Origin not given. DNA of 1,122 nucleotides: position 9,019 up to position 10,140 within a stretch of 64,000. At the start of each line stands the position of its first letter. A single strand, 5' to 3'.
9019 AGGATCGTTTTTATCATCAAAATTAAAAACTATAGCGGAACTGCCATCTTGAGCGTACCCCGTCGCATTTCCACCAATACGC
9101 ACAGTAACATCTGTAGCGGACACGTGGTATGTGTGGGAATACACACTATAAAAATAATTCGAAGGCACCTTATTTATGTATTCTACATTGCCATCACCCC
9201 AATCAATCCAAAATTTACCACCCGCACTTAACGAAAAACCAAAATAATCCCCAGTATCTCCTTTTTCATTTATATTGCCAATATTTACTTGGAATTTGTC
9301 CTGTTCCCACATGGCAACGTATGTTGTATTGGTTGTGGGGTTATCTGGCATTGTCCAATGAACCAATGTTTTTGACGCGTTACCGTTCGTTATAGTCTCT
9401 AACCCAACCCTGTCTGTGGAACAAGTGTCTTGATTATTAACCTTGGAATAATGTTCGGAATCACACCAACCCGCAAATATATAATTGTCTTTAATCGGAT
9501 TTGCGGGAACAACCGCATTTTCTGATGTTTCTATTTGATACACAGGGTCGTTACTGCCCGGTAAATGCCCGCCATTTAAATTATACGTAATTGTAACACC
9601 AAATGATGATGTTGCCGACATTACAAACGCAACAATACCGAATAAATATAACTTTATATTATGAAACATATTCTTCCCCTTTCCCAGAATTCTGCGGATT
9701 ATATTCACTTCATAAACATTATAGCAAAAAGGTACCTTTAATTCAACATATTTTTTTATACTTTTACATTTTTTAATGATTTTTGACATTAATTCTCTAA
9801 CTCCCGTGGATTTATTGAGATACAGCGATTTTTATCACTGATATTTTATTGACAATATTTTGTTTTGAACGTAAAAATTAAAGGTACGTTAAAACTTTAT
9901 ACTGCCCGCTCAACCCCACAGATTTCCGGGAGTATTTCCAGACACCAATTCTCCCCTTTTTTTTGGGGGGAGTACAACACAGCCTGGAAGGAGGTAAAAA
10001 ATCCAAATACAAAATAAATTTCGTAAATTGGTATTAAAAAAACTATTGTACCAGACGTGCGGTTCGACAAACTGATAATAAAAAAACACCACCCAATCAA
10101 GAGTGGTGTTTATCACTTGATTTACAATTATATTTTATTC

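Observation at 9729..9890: Invertible promoter-type DNA switch upstream of giant surface-protein gene A, in the opposite orientation to its twin at 57752-57913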

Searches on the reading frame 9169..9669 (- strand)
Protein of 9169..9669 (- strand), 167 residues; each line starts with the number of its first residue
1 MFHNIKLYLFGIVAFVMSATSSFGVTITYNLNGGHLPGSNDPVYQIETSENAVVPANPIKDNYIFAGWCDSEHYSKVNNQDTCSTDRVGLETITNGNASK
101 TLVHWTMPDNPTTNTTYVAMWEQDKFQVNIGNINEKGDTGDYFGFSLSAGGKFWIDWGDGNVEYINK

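Call 22: find_homologous_proteins(query=window:9169-9669:-, max_evalue=0.00001)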
Query seq(167 aa): 7 candidates shared short words with the query, none scored E <= 0.00001.

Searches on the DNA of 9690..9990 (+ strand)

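Call 78: search_dna_similar(query=window:9690-9990:+, collection=plasmids, mode=distant, max_rows=5)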
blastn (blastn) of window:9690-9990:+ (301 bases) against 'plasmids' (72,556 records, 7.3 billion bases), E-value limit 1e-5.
No match.

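Call 79: search_dna_similar(query=window:9690-9990:+, collection=phages, mode=distant, max_rows=5)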
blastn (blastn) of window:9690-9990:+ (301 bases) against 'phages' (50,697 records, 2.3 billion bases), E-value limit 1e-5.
No match.
